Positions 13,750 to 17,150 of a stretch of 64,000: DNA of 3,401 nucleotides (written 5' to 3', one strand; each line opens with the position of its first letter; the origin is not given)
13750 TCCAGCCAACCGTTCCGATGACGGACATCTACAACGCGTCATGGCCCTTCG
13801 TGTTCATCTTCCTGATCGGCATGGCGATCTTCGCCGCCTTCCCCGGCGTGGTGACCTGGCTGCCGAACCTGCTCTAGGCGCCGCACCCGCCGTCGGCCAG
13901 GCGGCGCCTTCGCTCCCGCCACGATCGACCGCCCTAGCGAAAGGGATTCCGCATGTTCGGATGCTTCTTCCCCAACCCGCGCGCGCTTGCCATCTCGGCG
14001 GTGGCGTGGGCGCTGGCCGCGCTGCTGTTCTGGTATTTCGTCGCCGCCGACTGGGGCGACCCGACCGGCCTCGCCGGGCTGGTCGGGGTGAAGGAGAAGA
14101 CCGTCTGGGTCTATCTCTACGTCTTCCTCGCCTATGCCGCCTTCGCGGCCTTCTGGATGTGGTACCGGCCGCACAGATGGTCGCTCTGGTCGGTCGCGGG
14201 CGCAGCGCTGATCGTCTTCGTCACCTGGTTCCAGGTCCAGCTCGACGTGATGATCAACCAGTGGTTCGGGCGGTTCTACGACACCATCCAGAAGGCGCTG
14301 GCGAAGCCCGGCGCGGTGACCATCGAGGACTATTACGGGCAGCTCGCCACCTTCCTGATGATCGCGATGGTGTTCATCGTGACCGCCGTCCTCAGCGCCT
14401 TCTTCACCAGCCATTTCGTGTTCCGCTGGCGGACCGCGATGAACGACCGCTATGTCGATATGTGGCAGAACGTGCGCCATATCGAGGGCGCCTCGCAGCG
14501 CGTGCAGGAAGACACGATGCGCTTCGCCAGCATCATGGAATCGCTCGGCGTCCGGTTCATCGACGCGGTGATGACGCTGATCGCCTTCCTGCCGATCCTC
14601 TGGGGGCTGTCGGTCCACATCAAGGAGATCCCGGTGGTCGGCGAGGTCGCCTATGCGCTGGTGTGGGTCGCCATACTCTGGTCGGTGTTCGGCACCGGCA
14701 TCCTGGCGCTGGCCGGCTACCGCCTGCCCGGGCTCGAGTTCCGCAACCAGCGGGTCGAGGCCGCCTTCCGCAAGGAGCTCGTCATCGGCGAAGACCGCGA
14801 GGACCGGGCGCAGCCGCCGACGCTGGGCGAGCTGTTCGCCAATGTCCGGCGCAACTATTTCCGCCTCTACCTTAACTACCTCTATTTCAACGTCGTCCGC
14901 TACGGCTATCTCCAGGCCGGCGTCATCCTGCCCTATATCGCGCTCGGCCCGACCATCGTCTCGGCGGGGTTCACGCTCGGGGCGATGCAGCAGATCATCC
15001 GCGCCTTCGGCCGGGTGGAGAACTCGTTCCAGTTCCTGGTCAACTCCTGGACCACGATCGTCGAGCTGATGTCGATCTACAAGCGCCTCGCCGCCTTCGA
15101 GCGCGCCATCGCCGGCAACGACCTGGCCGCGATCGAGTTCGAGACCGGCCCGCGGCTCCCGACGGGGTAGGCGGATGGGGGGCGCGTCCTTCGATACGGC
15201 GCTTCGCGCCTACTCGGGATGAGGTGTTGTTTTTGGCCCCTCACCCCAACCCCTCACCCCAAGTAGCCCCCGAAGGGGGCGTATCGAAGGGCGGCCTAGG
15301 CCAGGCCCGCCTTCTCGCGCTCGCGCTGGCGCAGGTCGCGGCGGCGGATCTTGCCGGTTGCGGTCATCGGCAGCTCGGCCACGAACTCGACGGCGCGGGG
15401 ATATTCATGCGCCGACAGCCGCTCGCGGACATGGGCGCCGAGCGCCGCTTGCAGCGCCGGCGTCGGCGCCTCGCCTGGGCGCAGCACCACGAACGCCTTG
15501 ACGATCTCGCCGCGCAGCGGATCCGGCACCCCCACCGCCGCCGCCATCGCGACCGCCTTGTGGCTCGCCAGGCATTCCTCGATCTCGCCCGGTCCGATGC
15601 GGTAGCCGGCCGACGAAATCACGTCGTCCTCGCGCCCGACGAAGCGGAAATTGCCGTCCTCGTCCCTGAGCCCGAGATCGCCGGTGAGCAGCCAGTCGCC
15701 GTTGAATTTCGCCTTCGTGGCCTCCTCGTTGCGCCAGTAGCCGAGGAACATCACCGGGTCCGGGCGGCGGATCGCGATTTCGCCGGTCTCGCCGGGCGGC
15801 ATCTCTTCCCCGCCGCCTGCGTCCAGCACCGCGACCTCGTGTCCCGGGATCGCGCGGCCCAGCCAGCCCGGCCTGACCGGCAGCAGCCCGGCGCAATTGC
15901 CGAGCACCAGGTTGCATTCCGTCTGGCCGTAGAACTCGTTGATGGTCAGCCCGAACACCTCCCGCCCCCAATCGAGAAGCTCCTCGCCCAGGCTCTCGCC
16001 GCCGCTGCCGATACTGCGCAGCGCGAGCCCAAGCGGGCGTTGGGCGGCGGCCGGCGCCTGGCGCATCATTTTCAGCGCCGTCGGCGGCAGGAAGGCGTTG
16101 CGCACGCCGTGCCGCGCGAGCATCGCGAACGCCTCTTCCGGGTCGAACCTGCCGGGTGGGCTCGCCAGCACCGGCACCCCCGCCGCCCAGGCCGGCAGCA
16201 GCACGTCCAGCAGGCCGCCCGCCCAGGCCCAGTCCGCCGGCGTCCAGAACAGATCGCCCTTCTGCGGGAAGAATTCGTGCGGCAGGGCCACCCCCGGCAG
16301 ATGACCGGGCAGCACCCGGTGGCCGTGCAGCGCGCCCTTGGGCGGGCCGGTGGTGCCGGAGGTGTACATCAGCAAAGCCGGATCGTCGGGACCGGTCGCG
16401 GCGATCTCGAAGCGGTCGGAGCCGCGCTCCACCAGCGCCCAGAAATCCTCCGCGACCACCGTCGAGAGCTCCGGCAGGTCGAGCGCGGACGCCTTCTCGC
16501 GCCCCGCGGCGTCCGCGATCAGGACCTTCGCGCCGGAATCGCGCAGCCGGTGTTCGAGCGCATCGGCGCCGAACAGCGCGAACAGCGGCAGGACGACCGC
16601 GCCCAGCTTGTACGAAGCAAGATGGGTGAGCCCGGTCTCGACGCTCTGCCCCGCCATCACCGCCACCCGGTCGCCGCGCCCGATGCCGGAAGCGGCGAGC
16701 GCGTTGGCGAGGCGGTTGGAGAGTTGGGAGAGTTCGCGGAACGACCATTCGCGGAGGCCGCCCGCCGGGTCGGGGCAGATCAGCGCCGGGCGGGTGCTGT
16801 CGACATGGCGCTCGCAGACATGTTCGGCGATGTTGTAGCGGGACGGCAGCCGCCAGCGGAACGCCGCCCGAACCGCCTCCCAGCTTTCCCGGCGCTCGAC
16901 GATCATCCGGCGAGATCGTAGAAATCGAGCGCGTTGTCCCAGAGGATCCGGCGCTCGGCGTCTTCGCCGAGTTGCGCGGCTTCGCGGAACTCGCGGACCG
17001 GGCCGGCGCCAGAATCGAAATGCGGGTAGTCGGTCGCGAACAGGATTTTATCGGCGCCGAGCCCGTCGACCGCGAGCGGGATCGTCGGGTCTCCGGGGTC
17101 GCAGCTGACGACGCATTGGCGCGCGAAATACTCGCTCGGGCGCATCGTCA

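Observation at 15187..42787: Family of about 110-bp palindromic intergenic repeats (three copies)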

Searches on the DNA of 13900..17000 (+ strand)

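Call 18: search_dna_similar(query=window:13900-17000:+, collection=plasmids, mode=near, max_rows=10)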
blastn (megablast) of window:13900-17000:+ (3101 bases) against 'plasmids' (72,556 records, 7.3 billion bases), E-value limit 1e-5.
Records with a match: 19; places in all: 19; records where one place covers at least 80% of the query: 0.
Best place of each record, by identity: >=99% 4; 95-99% 1; 80-90% 2; 60-80% 12.
By first word of the organism name: Azospirillum 9; Streptomyces 6; Sinorhizobium 3; Rhizorhabdus 1.
By predicted mobility (MOB-suite, as given by PLSDB): non-mobilizable 15; mobilizable 3; conjugative 1.
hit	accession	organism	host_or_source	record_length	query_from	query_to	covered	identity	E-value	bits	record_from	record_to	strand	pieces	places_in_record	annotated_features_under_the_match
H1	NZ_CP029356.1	Azospirillum thermophilum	cell culture,hot spring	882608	1433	2537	36%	76.0%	1e-151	545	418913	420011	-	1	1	acyl-CoA synthetase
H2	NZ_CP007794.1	Azospirillum argentinense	Triticum aestivum L.,Root,wheat ...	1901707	1431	2490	34%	74.8%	5e-120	440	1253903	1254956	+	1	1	record has no annotation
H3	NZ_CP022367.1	Azospirillum sp. TSH58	single cell,paddy soils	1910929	1431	2488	34%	74.9%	7e-119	436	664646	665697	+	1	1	record has no annotation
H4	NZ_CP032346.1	Azospirillum brasilense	soil sample,Agricultural field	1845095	1433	2490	34%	74.4%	3e-112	414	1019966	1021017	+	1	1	record has no annotation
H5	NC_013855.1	Azospirillum sp. B510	-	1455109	1448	2490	34%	75.4%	1e-130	475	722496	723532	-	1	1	record has no annotation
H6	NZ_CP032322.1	Azospirillum argentinense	soil sample,Agricultural field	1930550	1448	2488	34%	74.4%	4e-111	411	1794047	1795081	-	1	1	record has no annotation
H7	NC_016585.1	Azospirillum lipoferum 4B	-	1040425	1582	2539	31%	76.4%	5e-135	490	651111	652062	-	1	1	none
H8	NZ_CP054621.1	Azospirillum oryzae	cell culture,soil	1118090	1582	2537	31%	74.8%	3e-107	398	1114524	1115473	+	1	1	record has no annotation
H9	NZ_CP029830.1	Azospirillum ramasamyi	single cell,Cow dung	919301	1582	2504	30%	75.4%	9e-113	416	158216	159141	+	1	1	acyl-CoA synthetase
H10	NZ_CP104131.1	Sinorhizobium sp. K101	Phaseolus vulgaris,cell ...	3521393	1583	2491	29%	71.1%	1e-42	183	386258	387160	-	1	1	none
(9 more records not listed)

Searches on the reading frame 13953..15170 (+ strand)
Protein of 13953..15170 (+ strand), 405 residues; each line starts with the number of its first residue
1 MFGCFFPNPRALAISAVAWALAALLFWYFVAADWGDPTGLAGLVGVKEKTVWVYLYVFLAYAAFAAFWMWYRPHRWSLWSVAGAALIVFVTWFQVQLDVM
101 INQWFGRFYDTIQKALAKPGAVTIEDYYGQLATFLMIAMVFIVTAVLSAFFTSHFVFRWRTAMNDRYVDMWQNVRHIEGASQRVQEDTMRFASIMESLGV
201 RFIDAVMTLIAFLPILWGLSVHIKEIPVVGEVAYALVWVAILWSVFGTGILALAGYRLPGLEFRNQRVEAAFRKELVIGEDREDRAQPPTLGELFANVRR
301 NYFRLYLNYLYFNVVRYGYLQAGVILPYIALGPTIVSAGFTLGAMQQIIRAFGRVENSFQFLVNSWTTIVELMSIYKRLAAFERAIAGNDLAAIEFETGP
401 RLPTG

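Call 15: search_protein_families(library=pfam, proteins=[window:13953-15170:+])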
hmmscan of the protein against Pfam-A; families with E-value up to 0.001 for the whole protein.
window:13953-15170:+ (405 aa): 2 families
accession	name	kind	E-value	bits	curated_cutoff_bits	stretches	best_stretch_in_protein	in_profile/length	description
PF05992.17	SbmA_BacA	-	9.4e-148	492.3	24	1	73-386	1-314/315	SbmA/BacA-like family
PF06472.20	ABC_membrane_2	-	1.4e-13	51.3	24.4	1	85-276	18-200/269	ABC transporter transmembrane region 2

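Call 17: find_encoding_contigs(protein=window:13953-15170:+, flank=10000, max_places=6)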
Protein window:13953-15170:+ (405 aa): 16 contigs read that carry it; 6 places shown.
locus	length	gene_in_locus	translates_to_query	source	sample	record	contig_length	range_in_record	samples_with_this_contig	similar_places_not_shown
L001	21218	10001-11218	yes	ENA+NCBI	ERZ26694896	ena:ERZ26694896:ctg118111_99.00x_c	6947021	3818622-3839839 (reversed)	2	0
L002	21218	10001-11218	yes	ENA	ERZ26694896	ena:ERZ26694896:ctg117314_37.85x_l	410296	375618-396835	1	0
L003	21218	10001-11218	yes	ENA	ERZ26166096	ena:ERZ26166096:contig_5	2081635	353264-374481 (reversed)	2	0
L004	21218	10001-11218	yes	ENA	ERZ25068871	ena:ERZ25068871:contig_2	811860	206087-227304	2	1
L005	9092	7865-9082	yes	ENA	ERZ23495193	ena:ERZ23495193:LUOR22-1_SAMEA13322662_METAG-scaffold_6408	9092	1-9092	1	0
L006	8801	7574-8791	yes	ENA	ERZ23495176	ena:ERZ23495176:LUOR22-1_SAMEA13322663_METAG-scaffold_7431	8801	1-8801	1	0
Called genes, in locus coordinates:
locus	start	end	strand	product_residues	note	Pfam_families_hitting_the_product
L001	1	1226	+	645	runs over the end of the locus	PF03979:Sigma70_r1_1, PF00140:Sigma70_r1_2, PF04546:Sigma70_ner, PF04542:Sigma70_r2, PF04539:Sigma70_r3, PF04545:Sigma70_r4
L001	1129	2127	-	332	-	PF02371:Transposase_20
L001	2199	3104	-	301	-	PF01522:Polysacc_deac_1 (faint)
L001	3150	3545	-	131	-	PF01042:Ribonuc_L-PSP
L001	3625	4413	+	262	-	PF00106:adh_short, PF08659:KR, PF13561:adh_short_C2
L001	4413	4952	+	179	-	PF01047:MarR, PF12802:MarR_2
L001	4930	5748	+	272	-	PF00378:ECH_1, PF16113:ECH_2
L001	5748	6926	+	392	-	PF02771:Acyl-CoA_dh_N, PF02770:Acyl-CoA_dh_M, PF00441:Acyl-CoA_dh_1, PF08028:Acyl-CoA_dh_2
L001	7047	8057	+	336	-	PF03480:DctP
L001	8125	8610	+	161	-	PF04290:DctQ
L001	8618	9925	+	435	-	PF06808:DctM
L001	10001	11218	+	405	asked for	PF05992:SbmA_BacA, PF06472:ABC_membrane_2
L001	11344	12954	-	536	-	PF00501:AMP-binding, PF13193:AMP-binding_C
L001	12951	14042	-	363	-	PF04909:Amidohydro_2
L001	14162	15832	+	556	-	PF00501:AMP-binding, PF13193:AMP-binding_C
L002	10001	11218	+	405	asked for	PF05992:SbmA_BacA, PF06472:ABC_membrane_2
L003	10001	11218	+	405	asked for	PF05992:SbmA_BacA, PF06472:ABC_membrane_2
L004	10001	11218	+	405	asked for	PF05992:SbmA_BacA, PF06472:ABC_membrane_2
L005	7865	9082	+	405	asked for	PF05992:SbmA_BacA, PF06472:ABC_membrane_2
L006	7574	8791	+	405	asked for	PF05992:SbmA_BacA, PF06472:ABC_membrane_2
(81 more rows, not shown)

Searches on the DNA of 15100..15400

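Call 16: search_rna_families(source=window, start=15100, end=15400, threshold=evalue, max_evalue=10)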
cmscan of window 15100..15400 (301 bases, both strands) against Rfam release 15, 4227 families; matches with E-value up to 10: 7.
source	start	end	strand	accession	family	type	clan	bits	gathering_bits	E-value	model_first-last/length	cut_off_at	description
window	15212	15264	-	RF03349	mir-3151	Gene; miRNA;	-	19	83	0.83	1-85/85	no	mir-3151 microRNA precursor family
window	15211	15263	-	RF04072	mir-7386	Gene; miRNA;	-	15.8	44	2.3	1-59/59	no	mir-7386 microRNA precursor family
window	15266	15315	-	RF02793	asR3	Gene; antisense;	-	14.2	46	4.7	1-57/57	no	Pyrobaculum asRNA3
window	15162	15255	-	RF00870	mir-423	Gene; miRNA;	-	13.9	71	5.4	1-81/81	no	mir-423 microRNA precursor family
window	15204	15272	+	RF00486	mir-129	Gene; miRNA;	-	13.4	48.6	6.7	1-75/75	no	mir-129 microRNA precursor family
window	15266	15312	-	RF01716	PhotoRC-I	Cis-reg;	-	12.9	45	0.67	1-44/44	no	PhotoRC-I RNA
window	15267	15284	+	RF02803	PyrR205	Gene; snRNA; snoRNA; HACA-box;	-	11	35.6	9.9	17-35/61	no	Pyrobaculum sRNA 205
